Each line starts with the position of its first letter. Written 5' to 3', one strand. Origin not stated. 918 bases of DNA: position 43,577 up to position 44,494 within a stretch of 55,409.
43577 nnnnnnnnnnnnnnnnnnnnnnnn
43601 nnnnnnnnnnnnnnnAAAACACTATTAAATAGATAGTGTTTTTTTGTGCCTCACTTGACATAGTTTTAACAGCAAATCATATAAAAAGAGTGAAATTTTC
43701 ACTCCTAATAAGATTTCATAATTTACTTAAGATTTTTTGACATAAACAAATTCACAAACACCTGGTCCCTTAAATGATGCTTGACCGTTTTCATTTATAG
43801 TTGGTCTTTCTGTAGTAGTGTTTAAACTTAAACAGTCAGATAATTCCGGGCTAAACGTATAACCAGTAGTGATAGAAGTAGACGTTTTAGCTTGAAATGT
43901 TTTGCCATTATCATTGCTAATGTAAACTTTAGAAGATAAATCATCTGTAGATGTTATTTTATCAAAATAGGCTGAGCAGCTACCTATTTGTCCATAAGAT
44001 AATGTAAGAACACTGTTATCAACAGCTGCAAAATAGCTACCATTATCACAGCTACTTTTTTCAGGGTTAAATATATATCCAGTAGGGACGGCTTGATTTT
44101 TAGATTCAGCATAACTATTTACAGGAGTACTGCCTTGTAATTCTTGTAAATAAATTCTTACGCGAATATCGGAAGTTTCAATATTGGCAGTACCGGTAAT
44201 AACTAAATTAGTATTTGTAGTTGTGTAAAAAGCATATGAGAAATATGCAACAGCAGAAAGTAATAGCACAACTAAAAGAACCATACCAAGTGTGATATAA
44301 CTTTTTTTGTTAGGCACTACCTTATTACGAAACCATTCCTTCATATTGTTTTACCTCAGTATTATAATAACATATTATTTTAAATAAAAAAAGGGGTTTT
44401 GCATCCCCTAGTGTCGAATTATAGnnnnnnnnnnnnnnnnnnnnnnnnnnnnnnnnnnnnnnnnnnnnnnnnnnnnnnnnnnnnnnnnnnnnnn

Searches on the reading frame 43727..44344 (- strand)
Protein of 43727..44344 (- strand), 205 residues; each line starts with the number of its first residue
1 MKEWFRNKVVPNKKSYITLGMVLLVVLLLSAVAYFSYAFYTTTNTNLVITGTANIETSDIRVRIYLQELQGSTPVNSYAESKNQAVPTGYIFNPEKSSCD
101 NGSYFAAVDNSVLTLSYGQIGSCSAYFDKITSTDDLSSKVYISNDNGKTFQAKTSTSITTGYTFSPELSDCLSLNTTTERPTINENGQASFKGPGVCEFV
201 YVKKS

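Call 4: search_protein_families(library=pfam, proteins=[window:43727-44344:-], max_evalue=1)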
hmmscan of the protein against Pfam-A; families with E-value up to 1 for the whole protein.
window:43727-44344:- (205 aa): 3 families
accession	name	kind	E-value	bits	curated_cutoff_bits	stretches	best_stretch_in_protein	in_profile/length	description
PF24248.1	DUF7451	-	0.047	14.1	27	1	88-124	113-149/191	Domain of unknown function (DUF7451)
PF08510.17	PIG-P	-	0.053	13.8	39.3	1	5-47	34-76/121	PIG-P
PF02012.26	BNR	-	0.083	13.4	27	1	141-151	1-11/12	BNR/Asp-box repeat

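Call 5: search_protein_families(library=ncbifam, proteins=[window:43727-44344:-], max_evalue=1)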
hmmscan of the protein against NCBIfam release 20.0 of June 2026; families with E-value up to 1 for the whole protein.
window:43727-44344:- (205 aa): 2 families
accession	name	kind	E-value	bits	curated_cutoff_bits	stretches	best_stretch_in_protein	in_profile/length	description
NF033556.1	MerTP_fusion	equivalog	0.018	14.6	180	1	15-62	79-126/186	mercuric transport protein MerTP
NF049864.1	lipo_LppU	equivalog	0.075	12.9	135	1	113-185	15-88/199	LppU family putative lipoprotein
